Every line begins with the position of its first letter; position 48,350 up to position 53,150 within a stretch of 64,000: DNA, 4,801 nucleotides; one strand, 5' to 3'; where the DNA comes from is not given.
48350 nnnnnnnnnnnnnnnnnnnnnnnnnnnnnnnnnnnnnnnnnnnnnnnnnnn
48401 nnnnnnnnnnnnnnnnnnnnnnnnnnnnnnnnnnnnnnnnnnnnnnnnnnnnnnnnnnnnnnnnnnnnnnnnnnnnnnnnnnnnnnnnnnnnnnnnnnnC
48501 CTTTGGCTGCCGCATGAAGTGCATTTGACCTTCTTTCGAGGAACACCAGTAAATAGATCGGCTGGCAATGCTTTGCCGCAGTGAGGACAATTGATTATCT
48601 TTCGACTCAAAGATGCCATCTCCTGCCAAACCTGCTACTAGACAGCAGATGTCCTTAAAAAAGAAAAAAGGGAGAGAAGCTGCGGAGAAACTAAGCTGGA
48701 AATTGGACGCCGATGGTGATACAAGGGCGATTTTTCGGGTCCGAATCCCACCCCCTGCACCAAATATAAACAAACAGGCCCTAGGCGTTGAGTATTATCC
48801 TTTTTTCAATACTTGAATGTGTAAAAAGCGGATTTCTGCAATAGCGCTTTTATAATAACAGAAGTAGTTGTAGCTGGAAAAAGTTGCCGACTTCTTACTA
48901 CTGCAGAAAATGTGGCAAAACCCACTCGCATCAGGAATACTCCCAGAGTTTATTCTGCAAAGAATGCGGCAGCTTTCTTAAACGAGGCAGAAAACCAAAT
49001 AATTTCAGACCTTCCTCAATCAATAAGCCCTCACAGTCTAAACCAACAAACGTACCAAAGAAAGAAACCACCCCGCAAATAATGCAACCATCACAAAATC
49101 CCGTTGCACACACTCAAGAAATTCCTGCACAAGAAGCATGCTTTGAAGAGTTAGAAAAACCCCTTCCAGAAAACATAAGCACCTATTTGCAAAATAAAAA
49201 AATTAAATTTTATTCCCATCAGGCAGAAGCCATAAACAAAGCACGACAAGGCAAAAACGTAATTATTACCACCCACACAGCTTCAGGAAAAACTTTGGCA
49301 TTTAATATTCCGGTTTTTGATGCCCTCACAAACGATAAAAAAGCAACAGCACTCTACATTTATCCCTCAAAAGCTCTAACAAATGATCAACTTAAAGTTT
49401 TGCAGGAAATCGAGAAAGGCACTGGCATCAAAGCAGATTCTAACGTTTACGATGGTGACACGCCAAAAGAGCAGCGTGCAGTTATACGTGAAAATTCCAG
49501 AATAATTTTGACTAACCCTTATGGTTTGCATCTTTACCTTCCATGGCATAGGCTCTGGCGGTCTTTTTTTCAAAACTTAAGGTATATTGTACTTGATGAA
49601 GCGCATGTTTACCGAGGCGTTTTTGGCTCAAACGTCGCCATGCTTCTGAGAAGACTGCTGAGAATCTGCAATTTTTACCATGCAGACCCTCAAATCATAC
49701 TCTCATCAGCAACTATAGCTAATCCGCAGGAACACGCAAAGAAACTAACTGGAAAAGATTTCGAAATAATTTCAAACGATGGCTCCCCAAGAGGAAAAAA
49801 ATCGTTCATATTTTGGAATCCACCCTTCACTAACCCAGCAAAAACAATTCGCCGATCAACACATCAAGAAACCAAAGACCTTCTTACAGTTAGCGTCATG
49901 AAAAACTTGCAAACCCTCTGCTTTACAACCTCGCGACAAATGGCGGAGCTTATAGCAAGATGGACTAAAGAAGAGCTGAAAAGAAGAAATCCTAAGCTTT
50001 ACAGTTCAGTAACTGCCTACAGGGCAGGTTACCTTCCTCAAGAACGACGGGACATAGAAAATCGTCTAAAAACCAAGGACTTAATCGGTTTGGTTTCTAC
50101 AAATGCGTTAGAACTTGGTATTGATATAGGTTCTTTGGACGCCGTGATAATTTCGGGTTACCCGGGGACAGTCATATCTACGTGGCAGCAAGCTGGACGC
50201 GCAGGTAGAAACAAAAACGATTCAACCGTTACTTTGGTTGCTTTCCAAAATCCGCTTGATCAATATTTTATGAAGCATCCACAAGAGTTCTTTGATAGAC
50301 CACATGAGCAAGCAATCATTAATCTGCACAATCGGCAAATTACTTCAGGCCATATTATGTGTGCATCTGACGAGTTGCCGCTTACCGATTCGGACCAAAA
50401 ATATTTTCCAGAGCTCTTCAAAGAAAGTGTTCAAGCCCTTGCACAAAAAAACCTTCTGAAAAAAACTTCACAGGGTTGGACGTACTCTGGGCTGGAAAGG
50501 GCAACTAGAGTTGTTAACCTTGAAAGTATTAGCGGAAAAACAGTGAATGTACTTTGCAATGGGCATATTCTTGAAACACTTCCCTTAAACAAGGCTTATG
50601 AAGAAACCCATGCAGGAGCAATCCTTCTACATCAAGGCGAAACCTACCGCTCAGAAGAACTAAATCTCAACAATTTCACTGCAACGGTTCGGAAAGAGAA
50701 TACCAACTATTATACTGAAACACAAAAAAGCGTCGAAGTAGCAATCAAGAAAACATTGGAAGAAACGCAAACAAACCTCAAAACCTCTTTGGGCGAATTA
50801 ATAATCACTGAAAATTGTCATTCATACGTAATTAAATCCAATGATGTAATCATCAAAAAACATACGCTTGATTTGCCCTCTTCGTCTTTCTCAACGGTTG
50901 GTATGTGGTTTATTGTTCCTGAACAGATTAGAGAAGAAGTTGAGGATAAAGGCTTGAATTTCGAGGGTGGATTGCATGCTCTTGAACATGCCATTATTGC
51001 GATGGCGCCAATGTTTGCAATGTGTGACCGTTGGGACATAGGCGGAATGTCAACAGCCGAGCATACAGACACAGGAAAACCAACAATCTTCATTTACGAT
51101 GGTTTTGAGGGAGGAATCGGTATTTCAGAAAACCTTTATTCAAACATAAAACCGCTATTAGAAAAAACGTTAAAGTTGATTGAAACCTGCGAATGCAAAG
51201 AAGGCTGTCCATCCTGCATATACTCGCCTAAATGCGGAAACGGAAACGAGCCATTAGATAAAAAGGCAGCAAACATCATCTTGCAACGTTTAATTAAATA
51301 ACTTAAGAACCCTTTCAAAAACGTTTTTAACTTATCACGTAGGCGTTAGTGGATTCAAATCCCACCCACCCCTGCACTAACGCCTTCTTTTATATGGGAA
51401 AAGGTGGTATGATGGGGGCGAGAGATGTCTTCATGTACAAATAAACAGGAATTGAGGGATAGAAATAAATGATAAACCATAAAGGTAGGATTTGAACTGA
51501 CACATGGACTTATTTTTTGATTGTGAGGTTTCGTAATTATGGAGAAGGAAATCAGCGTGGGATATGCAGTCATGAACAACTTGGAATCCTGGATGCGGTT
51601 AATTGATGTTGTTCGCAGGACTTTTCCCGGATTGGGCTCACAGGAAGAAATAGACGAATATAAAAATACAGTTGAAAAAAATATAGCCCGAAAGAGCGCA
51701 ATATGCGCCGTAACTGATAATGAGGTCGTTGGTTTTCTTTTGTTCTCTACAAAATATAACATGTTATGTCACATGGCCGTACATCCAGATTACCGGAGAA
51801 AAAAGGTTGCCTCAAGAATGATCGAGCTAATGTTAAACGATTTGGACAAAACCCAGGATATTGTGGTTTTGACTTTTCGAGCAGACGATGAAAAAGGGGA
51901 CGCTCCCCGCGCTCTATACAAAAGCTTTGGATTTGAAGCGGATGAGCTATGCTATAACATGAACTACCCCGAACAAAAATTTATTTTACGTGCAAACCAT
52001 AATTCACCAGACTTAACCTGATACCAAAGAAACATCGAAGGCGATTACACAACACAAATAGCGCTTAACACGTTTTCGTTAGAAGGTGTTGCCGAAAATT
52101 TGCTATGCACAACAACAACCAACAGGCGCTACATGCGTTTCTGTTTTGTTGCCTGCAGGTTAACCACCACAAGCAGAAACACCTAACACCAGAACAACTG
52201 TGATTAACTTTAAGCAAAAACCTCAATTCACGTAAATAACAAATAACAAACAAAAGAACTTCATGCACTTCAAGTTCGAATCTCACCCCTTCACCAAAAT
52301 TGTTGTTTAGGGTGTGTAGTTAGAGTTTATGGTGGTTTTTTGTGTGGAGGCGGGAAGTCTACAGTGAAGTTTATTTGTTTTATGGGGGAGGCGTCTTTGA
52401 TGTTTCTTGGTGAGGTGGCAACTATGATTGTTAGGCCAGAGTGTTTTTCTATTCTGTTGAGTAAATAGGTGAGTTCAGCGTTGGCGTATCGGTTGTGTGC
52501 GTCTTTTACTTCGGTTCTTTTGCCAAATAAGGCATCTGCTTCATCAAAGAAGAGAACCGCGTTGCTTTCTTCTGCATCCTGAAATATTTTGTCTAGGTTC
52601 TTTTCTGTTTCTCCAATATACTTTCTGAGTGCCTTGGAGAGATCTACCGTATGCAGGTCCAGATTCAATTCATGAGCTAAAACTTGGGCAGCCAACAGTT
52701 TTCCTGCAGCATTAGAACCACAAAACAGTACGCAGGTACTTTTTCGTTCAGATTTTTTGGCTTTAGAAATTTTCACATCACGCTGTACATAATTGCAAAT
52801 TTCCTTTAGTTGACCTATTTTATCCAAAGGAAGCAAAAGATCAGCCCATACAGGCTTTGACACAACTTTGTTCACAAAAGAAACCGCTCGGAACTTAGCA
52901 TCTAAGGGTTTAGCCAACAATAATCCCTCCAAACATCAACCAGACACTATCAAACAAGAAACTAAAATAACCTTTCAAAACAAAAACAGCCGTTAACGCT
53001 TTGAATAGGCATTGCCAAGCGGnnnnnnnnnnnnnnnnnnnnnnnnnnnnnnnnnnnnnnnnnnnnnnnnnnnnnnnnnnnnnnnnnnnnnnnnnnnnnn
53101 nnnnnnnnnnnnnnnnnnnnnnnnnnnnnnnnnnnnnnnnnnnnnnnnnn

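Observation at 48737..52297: Additional decayed tRNA-Leu 3'-end copies indicate serial integrations at one hotspot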

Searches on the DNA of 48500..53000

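Call 72: search_rna_families(source=window, start=48500, end=53000, threshold=evalue, max_evalue=1)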
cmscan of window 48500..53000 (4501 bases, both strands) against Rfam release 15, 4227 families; matches with E-value up to 1: 0.
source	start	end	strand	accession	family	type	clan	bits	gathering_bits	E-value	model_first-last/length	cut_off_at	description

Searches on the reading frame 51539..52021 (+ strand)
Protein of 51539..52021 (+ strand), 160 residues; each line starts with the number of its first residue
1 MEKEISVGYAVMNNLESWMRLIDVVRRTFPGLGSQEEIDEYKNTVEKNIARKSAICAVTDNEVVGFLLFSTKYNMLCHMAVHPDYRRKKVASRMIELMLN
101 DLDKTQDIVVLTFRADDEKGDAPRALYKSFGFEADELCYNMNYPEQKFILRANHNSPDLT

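Call 10: search_protein_families(library=pfam, proteins=[window:51539-52021:+], max_evalue=0.01)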
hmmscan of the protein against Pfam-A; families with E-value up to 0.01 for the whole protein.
window:51539-52021:+ (160 aa): 8 families
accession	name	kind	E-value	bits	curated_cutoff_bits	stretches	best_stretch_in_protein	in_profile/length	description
PF13508.13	Acetyltransf_7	-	9.3e-12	45.6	27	1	55-133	6-83/84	Acetyltransferase (GNAT) domain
PF00583.31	Acetyltransf_1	-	7.3e-11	42.8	20.7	1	19-132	2-116/116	Acetyltransferase (GNAT) family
PF13673.13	Acetyltransf_10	-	7.7e-09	36.1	23.6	1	45-135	22-110/128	Acetyltransferase (GNAT) domain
PF13527.13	Acetyltransf_9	-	2.9e-06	27.8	25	1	71-133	70-125/127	Acetyltransferase (GNAT) domain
PF08445.16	FR47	-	8.1e-05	23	22.1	1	71-138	19-83/86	FR47-like protein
PF17013.11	Acetyltransf_15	-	0.0059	16.5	35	1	72-145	69-147/210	Putative acetyl-transferase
PF14542.12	Acetyltransf_CG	-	0.0077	16.8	30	0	60-109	7-60/80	GCN5-related N-acetyl-transferase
PF13880.12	Acetyltransf_13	-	0.0082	16.4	22.8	0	81-100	12-31/69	ESCO1/2 acetyl-transferase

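Call 50: find_homologous_proteins(query=window:51539-52021:+, max_evalue=1e-20)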
Query window:51539-52021:+ (160 aa): 49 proteins with E <= 1e-20 among 59 candidates.
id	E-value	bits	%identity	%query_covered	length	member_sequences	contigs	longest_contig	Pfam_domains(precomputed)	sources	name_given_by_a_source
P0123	3.5e-102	357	100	100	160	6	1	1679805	PF13673.14,PF13508.14,PF13527.14,PF00583.32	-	-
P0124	1.5e-79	283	81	97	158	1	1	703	PF13673.14,PF13508.14,PF13527.14,PF00583.32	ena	-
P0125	3.6e-74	266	78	94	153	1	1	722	PF13673.14,PF13508.14,PF13527.14,PF00583.32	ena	-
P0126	3.7e-73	263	77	95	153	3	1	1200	PF13673.14,PF13508.14,PF13527.14,PF00583.32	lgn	-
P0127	2.6e-70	253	79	88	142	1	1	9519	PF13673.14,PF13508.14,PF13527.14,PF00583.32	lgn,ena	-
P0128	6.6e-70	252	75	95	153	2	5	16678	PF13673.14,PF13508.14,PF13527.14,PF00583.32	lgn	-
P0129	7.9e-69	248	73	95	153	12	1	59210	PF13673.14,PF13508.14,PF13527.14,PF00583.32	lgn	-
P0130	1.8e-68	247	72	95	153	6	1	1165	PF13673.14,PF13508.14,PF13527.14,PF00583.32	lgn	-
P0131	3.9e-66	240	71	95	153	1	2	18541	PF13673.14,PF13508.14,PF08445.17,PF13527.14,PF00583.32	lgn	-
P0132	9.7e-66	238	69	95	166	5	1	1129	PF13673.14,PF13508.14,PF13527.14,PF00583.32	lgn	-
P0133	1.7e-65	238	73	93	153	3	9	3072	PF13673.14,PF13508.14,PF08445.17,PF13527.14,PF00583.32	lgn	-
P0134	6.2e-65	236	68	95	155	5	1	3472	PF13673.14,PF13508.14,PF00583.32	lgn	-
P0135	1.1e-60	222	67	95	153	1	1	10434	PF13673.14,PF13508.14,PF00583.32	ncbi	-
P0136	4.4e-60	220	72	86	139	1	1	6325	PF13673.14,PF13508.14,PF08445.17,PF13527.14,PF00583.32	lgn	-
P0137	1.6e-59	218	65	93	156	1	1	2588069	PF13673.14,PF13508.14,PF00583.32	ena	-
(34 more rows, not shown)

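Call 54: search_protein_families(library=padloc, proteins=[window:51539-52021:+], max_evalue=0.001)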
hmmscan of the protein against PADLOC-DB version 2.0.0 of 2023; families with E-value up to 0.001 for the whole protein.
window:51539-52021:+ (160 aa): 0 families

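Call 55: search_protein_families(library=ncbifam, proteins=[window:51539-52021:+], max_evalue=0.001)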
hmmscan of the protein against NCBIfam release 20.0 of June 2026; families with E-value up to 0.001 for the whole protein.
window:51539-52021:+ (160 aa): 5 families
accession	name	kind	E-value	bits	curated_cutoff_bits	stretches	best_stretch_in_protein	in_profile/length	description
TIGR01575.1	rimI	equivalog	1e-07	32.1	86.4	1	47-138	25-118/132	ribosomal protein S18-alanine N-acetyltransferase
NF000165.3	AAC_6p_Entco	exception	5.9e-06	26.2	300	1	20-122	16-118/178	aminoglycoside N-acetyltransferase AAC(6')-Ii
NF033083.0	AAC_3_I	equivalog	6.8e-05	23.1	200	1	76-141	80-143/145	AAC(3)-I family aminoglycoside N-acetyltransferase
NF033150.1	AAC_6p_A49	exception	0.00046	19.9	410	1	52-120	52-122/184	aminoglycoside 6'-N-acetyltransferase AacA49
NF007025.1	PRK09491.1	equivalog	0.00054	19.9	173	1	59-140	46-127/145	ribosomal protein S18-alanine N-acetyltransferase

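Call 76: find_encoding_contigs(protein=P0129, flank=6000, max_places=2)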
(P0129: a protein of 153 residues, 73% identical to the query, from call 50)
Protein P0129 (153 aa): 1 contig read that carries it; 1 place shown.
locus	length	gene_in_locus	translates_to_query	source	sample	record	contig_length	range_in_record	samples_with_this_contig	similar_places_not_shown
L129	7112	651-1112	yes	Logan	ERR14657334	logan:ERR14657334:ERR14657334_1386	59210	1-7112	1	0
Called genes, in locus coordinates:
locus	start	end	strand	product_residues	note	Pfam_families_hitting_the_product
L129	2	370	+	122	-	?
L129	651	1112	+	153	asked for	PF13527:Acetyltransf_9 (faint), PF00583:Acetyltransf_1, PF13673:Acetyltransf_10, PF13508:Acetyltransf_7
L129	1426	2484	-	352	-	PF01208:URO-D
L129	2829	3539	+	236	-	PF00696:AA_kinase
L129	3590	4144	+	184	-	PF01765:RRF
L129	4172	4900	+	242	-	PF01255:Prenyltransf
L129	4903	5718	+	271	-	PF01148:CTP_transf_1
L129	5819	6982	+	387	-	PF02670:DXP_reductoisom, PF08436:DXP_redisom_C, PF13288:DXPR_C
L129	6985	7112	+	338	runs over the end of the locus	PF02163:Peptidase_M50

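Call 77: find_encoding_contigs(protein=P0128, flank=6000, max_places=3)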
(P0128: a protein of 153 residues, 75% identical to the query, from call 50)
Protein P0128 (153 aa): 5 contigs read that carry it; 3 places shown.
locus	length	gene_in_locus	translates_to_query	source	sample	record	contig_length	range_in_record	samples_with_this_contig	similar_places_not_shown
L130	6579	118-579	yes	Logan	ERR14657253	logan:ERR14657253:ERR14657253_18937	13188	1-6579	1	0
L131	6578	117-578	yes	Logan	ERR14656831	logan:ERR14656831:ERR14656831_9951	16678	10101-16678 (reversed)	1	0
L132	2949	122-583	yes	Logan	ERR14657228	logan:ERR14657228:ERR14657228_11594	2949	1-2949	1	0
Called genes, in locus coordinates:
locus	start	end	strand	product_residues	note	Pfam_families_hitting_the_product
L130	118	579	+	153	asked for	PF13527:Acetyltransf_9 (faint), PF00583:Acetyltransf_1, PF13673:Acetyltransf_10, PF13508:Acetyltransf_7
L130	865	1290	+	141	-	PF12647:RNHCP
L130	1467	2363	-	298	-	PF12833:HTH_18, PF00165:HTH_AraC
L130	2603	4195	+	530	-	PF00370:FGGY_N, PF02782:FGGY_C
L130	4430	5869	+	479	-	PF01235:Na_Ala_symp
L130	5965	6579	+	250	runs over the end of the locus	PF01522:Polysacc_deac_1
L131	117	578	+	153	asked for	PF13527:Acetyltransf_9 (faint), PF00583:Acetyltransf_1, PF13673:Acetyltransf_10, PF13508:Acetyltransf_7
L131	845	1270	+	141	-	PF12647:RNHCP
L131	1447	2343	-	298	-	PF12833:HTH_18, PF00165:HTH_AraC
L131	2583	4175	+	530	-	PF00370:FGGY_N, PF02782:FGGY_C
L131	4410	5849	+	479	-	PF01235:Na_Ala_symp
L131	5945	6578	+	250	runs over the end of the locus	PF01522:Polysacc_deac_1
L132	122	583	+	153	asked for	PF13527:Acetyltransf_9 (faint), PF00583:Acetyltransf_1, PF13673:Acetyltransf_10, PF13508:Acetyltransf_7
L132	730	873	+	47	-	-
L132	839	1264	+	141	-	PF12647:RNHCP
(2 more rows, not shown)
